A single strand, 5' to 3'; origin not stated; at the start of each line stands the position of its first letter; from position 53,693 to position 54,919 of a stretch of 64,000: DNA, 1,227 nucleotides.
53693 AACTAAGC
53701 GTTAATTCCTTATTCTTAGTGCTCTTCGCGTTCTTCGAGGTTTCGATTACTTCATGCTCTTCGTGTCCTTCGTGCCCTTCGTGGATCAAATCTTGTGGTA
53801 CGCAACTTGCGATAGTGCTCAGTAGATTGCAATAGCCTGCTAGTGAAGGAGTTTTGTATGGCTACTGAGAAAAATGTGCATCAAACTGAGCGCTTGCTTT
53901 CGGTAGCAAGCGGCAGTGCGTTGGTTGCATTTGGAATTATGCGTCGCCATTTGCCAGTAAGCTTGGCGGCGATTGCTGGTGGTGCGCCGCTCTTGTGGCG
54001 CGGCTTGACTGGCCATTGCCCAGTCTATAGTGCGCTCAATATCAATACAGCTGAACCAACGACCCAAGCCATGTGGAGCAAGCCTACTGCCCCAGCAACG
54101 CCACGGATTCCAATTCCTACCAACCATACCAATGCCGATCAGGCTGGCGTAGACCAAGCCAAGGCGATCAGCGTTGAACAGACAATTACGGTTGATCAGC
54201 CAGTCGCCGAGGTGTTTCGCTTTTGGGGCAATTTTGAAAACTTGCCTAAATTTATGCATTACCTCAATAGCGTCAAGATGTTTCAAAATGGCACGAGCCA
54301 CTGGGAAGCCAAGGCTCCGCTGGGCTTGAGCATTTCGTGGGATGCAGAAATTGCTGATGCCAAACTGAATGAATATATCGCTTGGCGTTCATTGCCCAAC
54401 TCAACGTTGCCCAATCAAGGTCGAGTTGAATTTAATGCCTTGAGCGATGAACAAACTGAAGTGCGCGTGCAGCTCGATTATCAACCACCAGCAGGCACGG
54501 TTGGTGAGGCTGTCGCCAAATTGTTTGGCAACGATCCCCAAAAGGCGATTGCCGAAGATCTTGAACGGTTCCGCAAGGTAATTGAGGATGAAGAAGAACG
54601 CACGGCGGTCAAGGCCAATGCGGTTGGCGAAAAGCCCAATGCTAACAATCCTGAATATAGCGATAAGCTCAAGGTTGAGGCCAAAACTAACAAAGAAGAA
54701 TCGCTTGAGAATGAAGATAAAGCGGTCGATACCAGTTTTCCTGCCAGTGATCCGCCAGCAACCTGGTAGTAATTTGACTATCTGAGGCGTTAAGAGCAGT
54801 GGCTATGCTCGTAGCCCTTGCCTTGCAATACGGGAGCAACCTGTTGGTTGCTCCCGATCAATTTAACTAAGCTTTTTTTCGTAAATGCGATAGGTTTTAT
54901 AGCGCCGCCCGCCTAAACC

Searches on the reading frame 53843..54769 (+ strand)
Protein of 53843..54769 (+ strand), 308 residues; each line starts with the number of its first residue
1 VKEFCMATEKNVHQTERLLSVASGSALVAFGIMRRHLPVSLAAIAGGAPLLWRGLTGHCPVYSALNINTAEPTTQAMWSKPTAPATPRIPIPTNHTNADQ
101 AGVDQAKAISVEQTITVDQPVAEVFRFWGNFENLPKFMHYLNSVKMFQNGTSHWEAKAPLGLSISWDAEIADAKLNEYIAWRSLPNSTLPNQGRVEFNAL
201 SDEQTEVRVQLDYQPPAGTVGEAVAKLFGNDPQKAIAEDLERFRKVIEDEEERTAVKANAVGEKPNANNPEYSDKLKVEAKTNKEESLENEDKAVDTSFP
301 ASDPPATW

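Call 42: search_protein_families(library=pfam, proteins=[window:53843-54769:+], max_evalue=0.0001)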
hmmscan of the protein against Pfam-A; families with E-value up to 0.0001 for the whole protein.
window:53843-54769:+ (308 aa): 3 families
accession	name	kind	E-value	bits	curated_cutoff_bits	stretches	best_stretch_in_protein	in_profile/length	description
PF03364.25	Polyketide_cyc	-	1.8e-12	48.1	23.4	1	117-240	1-125/126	Polyketide cyclase / dehydrase and lipid transport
PF11127.14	YgaP-like_TM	-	2.4e-12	47.2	25.3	1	9-71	2-64/66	Inner membrane protein YgaP-like, transmembrane domain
PF10604.15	Polyketide_cyc2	-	1.3e-07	32.4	27.4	1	109-248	2-142/142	Polyketide cyclase / dehydrase and lipid transport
